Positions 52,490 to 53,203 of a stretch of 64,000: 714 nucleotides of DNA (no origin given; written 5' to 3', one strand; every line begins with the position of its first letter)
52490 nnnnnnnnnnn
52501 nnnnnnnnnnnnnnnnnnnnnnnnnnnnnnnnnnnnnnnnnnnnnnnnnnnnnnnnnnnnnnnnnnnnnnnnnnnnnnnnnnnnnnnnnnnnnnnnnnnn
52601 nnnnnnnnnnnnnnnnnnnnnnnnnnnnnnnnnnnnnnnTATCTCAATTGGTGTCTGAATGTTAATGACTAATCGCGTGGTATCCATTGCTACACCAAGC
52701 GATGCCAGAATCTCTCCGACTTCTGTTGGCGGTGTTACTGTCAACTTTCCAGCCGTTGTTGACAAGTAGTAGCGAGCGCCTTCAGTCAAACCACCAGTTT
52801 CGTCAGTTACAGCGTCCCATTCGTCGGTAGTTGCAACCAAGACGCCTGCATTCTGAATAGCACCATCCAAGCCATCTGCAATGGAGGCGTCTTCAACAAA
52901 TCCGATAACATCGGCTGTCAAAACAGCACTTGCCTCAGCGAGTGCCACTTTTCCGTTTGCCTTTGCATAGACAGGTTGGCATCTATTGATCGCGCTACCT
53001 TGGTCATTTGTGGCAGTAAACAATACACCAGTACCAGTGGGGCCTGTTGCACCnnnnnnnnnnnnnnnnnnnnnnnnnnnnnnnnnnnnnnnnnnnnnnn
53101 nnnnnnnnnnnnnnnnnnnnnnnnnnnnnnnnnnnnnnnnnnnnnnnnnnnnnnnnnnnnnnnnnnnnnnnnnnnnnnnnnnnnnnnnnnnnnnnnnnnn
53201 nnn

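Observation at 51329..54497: Unusual gene insert between portal and scaffold: a double-Ig protein, a collagen-like fibre and a 7-bladed beta-propeller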

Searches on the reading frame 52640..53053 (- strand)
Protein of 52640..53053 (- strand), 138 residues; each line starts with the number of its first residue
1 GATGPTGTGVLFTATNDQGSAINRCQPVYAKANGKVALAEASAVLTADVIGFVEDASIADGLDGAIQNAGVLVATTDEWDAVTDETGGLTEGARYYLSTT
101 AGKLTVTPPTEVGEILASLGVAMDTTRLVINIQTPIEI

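Call 20: find_homologous_proteins(query=window:52640-53053:-)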
Query window:52640-53053:- (138 aa): 16 proteins with E <= 0.001 among 160 candidates.
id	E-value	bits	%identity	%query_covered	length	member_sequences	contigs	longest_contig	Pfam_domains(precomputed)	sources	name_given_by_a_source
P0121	1.6e-73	263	100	93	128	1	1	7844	-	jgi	jgi:hypothetical protein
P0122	2.2e-32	130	57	93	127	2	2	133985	-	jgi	jgi:adhesin HecA-like repeat protein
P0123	1.5e-26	111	54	88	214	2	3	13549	-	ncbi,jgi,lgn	ncbi:MAG: hypothetical protein ACYSWO_28240 [Planctomycetota bacterium]|jgi:hypothetical protein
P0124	3.4e-26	110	50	96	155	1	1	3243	-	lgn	-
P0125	1.5e-24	104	48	93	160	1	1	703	-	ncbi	-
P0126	7.4e-24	102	52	88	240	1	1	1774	-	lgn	-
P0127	9.5e-24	102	48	91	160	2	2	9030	-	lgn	-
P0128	2.0e-23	101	51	90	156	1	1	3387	-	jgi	-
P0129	8.1e-23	99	50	93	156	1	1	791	-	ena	-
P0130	3.2e-21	94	50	81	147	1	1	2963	-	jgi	jgi:hypothetical protein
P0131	4.5e-20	90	44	89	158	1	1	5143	-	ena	-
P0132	5.7e-20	90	42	93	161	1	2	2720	-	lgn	-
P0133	3.0e-17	81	44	96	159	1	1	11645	-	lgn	-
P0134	4.1e-17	80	44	88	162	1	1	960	-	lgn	-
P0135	3.7e-16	77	44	88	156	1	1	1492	-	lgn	-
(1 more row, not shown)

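Call 22: search_solved_structures(query=A1, max_evalue=10, show_alignments=2)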
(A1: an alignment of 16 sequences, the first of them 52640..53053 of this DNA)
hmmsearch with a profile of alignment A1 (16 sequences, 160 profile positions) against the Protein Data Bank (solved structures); distinct sequences matched with E-value up to 10: 2.
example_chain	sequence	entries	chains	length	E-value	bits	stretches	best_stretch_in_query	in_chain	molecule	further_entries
8keg_a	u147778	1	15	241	0.088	15.5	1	53-160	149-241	neck fiber gp82N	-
6mel_A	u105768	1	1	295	2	11.2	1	28-97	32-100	Succinate--CoA ligase subunit alpha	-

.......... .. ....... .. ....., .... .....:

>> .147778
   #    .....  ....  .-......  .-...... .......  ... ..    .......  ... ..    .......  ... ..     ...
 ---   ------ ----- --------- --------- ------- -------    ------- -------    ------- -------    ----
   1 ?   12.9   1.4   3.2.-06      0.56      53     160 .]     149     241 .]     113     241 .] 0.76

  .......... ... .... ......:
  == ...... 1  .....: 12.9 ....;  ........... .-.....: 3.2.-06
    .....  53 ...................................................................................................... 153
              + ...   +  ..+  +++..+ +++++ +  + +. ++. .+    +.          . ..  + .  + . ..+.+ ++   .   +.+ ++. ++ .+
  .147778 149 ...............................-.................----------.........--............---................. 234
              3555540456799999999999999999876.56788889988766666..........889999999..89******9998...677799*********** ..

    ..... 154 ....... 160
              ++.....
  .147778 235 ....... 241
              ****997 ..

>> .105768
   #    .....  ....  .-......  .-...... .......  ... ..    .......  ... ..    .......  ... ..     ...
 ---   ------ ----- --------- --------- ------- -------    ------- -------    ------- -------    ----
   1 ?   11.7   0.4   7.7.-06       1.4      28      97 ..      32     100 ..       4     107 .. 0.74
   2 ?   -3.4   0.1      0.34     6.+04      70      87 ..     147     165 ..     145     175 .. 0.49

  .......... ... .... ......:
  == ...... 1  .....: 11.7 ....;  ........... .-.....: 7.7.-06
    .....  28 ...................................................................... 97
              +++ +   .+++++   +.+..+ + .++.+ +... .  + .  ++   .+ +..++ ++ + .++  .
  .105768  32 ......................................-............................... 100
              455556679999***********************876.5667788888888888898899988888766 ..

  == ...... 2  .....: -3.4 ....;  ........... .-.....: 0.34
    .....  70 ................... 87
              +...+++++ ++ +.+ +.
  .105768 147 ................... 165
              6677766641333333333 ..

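Call 23: search_protein_families(library=pfam, alignment_id=A1, max_evalue=1)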
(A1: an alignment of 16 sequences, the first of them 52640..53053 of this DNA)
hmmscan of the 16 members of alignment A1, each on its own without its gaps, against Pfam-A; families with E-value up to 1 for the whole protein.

A. member 1, window:52640-53053:- (138 aa): 1 family
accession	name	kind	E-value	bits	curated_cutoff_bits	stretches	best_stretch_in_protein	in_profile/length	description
PF09956.15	Phage_cement_2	-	0.00047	20.9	24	2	38-125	17-91/103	Phage cement protein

B. families by the number of members that match (of 16 scanned): 8 families
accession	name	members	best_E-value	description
PF09956.15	Phage_cement_2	1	0.00047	Phage cement protein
PF23982.2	XM1_gp53_minor_capsid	1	0.012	XM1 gp53 minor capsid protein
PF23862.1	CdsD_C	1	0.042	CdsD C-terminal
PF24844.1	PolC_DP2_central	1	0.083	DNA polymerase II large subunit DP2, central domain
PF16450.11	Prot_ATP_ID_OB_C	1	0.097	Proteasomal ATPase OB C-terminal domain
PF16665.10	NCOA_u2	1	0.1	Unstructured region on nuclear receptor coactivator protein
PF22758.2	Phage_cement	1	0.11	Structural cement protein (E217 gp24/Pam3 gp6)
PF22392.1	Cmr7b-like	1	0.2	Cmr7b-like, BtrG-like domain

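Call 61: find_encoding_contigs(protein=P0122, flank=10000, max_places=2)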
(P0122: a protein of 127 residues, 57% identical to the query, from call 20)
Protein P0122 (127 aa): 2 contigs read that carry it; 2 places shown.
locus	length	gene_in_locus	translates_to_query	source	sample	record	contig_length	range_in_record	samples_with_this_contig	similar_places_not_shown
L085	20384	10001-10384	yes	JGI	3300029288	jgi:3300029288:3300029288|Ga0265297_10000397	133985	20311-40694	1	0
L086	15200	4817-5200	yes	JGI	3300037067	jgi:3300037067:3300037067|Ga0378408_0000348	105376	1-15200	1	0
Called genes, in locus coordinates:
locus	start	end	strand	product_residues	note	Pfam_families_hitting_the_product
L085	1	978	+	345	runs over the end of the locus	-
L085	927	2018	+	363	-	-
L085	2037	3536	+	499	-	-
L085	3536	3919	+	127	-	-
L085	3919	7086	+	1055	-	-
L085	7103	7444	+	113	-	-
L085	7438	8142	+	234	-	-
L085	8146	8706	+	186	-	PF01145:Band_7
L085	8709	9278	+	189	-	-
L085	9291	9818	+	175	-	-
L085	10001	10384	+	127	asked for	-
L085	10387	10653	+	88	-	PF01391:Collagen (weak)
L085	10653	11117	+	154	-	-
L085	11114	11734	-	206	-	PF00929:RNase_T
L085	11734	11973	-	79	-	-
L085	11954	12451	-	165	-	PF18909:dGTP_diPhyd_N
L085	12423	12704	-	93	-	PF14216:DUF4326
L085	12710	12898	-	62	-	-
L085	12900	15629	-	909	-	PF19263:DUF5906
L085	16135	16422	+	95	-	-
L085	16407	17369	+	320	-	PF02195:ParB_N, PF17762:HTH_ParB (faint)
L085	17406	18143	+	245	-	-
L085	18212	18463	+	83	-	-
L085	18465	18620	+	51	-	-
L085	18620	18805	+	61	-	-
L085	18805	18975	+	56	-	-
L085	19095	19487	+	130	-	-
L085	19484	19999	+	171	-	-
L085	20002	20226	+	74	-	-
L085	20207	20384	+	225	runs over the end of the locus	PF02562:PhoH, PF13245:AAA_19 (weak), PF13604:AAA_30 (weak)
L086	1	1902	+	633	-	?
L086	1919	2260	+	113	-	-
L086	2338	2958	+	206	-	-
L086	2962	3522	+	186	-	PF01145:Band_7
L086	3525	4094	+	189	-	-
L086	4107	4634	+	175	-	-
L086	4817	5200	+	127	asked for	-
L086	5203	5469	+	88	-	PF01391:Collagen (weak)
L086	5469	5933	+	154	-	-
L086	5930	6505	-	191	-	PF00929:RNase_T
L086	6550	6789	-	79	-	-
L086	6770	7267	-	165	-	PF18909:dGTP_diPhyd_N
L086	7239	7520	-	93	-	PF14216:DUF4326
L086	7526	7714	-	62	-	-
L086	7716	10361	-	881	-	PF19263:DUF5906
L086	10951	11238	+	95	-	-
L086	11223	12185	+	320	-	PF02195:ParB_N, PF17762:HTH_ParB (faint)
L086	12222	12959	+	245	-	-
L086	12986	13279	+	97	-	-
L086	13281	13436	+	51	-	-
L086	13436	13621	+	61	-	-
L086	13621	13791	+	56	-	-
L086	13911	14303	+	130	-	-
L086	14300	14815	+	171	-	-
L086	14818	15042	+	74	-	-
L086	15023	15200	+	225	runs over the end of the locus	PF02562:PhoH, PF13245:AAA_19 (weak), PF13604:AAA_30 (weak)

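Call 62: find_encoding_contigs(protein=P0133, flank=10000, max_places=2)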
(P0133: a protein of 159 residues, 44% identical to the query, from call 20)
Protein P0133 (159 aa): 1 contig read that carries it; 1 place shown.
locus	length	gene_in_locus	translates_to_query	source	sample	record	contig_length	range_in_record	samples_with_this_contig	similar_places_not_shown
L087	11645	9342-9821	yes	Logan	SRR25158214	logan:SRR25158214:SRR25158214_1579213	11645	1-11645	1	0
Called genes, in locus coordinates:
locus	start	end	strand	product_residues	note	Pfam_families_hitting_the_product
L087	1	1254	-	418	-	?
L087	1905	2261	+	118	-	-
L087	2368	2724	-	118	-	-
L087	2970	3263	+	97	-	-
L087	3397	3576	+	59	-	-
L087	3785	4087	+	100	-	-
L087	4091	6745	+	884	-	-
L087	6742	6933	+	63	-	-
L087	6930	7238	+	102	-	-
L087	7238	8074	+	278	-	-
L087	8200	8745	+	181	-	-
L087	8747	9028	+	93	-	-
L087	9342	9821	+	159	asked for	-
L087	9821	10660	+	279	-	-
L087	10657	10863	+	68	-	-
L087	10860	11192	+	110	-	-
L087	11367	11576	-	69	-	-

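Call 63: find_encoding_contigs(protein=P0123, flank=10000, max_places=2)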
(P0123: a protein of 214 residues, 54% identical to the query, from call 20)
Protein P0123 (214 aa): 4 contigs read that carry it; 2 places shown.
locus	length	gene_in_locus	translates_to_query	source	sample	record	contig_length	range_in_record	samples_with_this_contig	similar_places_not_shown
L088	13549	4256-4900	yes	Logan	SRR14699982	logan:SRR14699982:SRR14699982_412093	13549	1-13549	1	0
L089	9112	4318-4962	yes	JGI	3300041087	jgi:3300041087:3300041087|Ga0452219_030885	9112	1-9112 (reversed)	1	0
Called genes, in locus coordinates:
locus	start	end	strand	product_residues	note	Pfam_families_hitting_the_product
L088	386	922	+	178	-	-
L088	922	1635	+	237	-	-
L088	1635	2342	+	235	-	-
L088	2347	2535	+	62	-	-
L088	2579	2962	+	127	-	-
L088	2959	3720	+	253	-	-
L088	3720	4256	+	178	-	-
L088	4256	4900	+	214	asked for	-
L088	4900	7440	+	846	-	-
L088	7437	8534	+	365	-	-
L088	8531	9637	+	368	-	-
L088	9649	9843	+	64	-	-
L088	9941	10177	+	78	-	-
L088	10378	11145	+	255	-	-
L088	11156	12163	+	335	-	-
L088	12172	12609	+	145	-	PF13098:Thioredoxin_2, PF00085:Thioredoxin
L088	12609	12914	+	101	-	PF07098:DUF1360 (weak)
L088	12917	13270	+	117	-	-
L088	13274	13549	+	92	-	?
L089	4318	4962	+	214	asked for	-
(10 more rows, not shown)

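Call 67: search_protein_families(library=phrogs, proteins=[L085:927-2015:+, L085:2037-3533:+, L085:3536-3916:+, L085:3919-7083:+, L085:7103-7441:+, L085:7438-8139:+, L085:8709-9275:+, L088:4900-7437:+, L088:7437-8531:+, L088:2959-3717:+], max_evalue=0.001)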
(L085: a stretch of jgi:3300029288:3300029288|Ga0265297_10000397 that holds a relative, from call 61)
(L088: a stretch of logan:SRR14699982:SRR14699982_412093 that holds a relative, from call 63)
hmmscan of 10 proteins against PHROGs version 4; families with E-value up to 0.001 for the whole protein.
L085:927-2015:+ (363 aa): 3 families
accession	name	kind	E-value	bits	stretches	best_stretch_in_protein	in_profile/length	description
phrog_2448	-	unknown function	2.2e-46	159.6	1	24-362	2-333/335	-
phrog_30887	-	unknown function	3.2e-11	43.1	1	209-360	612-767/771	-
phrog_6368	-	unknown function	3.1e-08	34.2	1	122-361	92-325/328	-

L085:2037-3533:+ (499 aa): 0 families

L085:3536-3916:+ (127 aa): 0 families

L085:3919-7083:+ (1055 aa): 0 families

L085:7103-7441:+ (113 aa): 0 families

L085:7438-8139:+ (234 aa): 1 family
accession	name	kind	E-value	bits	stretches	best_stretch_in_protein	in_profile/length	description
phrog_13558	-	unknown function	3.3e-06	28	1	169-234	10-68/69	-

L085:8709-9275:+ (189 aa): 2 families
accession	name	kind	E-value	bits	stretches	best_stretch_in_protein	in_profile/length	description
phrog_19421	-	head and packaging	9.3e-05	23.5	1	61-131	24-89/106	head decoration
phrog_4368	-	unknown function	0.00012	21.3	1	40-188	103-237/840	-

L088:4900-7437:+ (846 aa): 1 family
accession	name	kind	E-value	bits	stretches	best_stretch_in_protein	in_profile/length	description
phrog_34644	-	unknown function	7.8e-24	85.3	1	567-827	71-332/609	-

L088:7437-8531:+ (365 aa): 1 family
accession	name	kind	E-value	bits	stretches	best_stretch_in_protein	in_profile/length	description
phrog_34644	-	unknown function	2.8e-16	60.3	1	52-293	75-322/609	-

L088:2959-3717:+ (253 aa): 0 families

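Call 78: predict_structure(alignment_id=A1)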
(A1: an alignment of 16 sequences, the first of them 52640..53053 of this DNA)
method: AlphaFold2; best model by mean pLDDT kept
length: 138 residues; sequences in the alignment: 16
mean_pLDDT: 91.0   pTM: 0.85
mean pLDDT of the five models: 91.0, 90.3, 87.6, 87.0, 86.3
residues with pLDDT >= 90: 104; 70-90: 25; 50-70: 4; < 50: 5
segments of 3 or more residues with pLDDT < 50: 1-5
pLDDT, mean of each block of 10 residues (from residue 1): 51 95 97 94 81 97 97 98 97 96 94 90 98 89
secondary structure, 60 per line:
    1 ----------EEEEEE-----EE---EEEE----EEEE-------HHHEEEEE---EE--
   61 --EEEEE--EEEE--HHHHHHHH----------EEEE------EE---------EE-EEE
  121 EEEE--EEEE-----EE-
elements in order: E11-16 E27-30 E35-38 E49-53 E63-67 E70-73 H76-83 E94-97 E118-124 E127-130

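Call 96: search_protein_families(library=phrogs, proteins=[L087:4091-6742:+, L087:7238-8071:+, L087:8200-8742:+, L087:8747-9025:+, L087:9821-10657:+, L088:3720-4253:+, L085:10638-11114:+], max_evalue=0.001)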
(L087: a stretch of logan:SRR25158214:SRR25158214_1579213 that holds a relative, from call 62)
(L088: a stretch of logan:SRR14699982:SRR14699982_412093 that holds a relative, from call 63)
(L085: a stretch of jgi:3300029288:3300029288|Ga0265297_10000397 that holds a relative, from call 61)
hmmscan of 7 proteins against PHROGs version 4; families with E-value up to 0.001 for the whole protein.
L087:4091-6742:+ (884 aa): 2 families
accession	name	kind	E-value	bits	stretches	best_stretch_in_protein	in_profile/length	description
phrog_794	-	tail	3.3e-06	27.1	1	160-295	562-685/763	tail length tape measure protein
phrog_1047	-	tail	0.00011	21.4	1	188-294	803-909/1251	tail associated lysin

L087:7238-8071:+ (278 aa): 0 families

L087:8200-8742:+ (181 aa): 0 families

L087:8747-9025:+ (93 aa): 0 families

L087:9821-10657:+ (279 aa): 0 families

L088:3720-4253:+ (178 aa): 0 families

L085:10638-11114:+ (159 aa): 17 families
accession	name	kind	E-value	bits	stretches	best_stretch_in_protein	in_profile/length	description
phrog_3449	-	tail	4.3e-08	32.9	1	28-94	38-106/549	tail collar protein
phrog_5073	-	tail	7.9e-08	32.7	1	29-60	264-295/519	tail fiber protein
phrog_819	-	tail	1e-06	28.2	1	28-64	632-668/1024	tail protein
phrog_6320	-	tail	1.2e-06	28.6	1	28-64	178-214/745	tail fiber protein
phrog_366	-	tail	5.3e-06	27.1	1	29-70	345-386/474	tail fiber protein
phrog_10972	-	tail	6.6e-06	26.8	1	27-63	158-194/343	tail fiber protein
phrog_17587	-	tail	1e-05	25.2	1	29-64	357-392/641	tail fiber protein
phrog_29809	-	unknown function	1.3e-05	26.5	1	28-68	25-65/170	-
phrog_14726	-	tail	2.2e-05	24.4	1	27-65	184-221/537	tail fiber protein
phrog_18350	-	tail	5.6e-05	23.9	1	25-62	156-196/253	tail fiber protein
phrog_1806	-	tail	0.00012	22.5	1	28-60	184-216/276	collagen like minor tail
phrog_22681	-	DNA, RNA and nucleotide metabolism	0.00031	21.7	1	25-60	107-142/157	DNA polymerase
phrog_3890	-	tail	0.0004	17.8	1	27-64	3016-3053/3453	straight fibre tail protein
phrog_1658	-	unknown function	0.00051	20.8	1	29-60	52-83/239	-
phrog_38766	-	head and packaging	0.0008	19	0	25-66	120-161/478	virion structural protein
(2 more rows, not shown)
